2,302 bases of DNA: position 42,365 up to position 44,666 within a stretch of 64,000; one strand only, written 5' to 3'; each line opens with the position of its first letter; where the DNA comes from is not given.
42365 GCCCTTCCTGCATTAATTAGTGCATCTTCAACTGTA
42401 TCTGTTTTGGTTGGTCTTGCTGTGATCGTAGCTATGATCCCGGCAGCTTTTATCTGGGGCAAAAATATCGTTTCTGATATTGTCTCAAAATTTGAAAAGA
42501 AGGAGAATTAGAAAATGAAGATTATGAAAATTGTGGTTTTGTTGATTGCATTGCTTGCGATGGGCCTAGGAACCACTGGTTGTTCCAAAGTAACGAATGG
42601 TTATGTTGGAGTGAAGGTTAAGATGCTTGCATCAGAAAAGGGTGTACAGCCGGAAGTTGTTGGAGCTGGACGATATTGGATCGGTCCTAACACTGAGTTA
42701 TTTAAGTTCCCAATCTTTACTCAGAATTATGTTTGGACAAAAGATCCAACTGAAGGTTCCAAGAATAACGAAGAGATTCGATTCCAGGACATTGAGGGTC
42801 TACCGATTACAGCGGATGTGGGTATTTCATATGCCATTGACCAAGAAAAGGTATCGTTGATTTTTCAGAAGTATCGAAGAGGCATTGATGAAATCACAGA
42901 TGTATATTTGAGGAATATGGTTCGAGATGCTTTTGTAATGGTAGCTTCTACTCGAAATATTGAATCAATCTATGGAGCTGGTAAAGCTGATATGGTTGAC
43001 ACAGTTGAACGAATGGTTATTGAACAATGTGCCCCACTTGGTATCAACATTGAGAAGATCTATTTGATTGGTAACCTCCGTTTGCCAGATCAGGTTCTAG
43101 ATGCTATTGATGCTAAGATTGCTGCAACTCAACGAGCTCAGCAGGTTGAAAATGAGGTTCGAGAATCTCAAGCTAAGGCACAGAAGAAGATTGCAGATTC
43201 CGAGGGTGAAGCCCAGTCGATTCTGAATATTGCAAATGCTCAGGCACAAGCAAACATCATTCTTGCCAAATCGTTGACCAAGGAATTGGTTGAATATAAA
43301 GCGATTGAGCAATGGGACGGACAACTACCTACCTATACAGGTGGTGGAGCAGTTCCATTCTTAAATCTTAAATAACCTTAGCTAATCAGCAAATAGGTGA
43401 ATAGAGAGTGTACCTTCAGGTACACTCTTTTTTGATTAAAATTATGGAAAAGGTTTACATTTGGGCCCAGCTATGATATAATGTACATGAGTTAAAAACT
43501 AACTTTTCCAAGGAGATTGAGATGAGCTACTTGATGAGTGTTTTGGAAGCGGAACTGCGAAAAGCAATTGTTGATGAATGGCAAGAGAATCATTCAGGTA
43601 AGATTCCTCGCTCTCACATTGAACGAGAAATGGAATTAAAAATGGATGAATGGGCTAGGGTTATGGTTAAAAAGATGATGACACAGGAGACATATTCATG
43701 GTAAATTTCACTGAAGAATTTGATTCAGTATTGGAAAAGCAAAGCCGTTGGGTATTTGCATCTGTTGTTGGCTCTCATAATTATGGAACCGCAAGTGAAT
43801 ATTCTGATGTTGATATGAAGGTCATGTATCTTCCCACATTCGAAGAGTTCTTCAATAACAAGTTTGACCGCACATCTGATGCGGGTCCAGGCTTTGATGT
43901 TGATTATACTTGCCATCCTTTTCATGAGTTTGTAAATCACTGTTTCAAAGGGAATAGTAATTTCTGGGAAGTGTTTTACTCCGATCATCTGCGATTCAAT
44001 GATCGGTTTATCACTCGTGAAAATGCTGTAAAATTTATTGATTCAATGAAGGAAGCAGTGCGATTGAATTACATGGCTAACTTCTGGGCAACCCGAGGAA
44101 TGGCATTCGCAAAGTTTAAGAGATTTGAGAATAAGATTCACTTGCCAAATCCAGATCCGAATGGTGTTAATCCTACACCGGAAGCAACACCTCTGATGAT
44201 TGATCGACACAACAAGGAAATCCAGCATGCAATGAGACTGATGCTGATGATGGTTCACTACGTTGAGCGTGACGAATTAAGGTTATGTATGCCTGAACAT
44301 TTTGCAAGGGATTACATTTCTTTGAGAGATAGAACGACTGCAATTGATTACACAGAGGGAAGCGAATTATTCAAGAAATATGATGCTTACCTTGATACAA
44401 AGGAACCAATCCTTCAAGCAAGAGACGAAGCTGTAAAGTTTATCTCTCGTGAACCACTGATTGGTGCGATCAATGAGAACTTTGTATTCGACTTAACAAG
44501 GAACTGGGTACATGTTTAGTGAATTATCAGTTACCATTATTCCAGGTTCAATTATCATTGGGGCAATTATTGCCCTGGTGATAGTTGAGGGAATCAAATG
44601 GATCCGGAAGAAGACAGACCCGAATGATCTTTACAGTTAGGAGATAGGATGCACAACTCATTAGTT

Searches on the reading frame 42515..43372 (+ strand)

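Call 86: search_protein_families(library=pfam, proteins=[window:42515-43372:+], max_evalue=0.001)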
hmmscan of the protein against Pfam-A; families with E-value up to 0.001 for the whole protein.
window:42515-43372:+ (286 aa): 2 families
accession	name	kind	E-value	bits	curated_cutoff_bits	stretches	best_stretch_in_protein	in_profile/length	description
PF01145.31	Band_7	-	1.6e-19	71.1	23.6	1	25-220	2-172/176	SPFH domain / Band 7 family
PF13421.11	Band_7_1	-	0.00097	19.3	24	0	125-203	131-208/211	SPFH domain-Band 7 family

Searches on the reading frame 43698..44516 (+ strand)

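Call 86: search_protein_families(library=pfam, proteins=[window:43698-44516:+], max_evalue=0.001)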
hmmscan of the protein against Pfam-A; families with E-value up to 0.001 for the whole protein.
window:43698-44516:+ (273 aa): 1 family
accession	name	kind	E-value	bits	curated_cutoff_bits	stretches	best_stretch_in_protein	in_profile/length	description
PF10127.15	RlaP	-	1.3e-06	28.8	23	1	13-202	15-175/249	RNA repair pathway DNA polymerase beta family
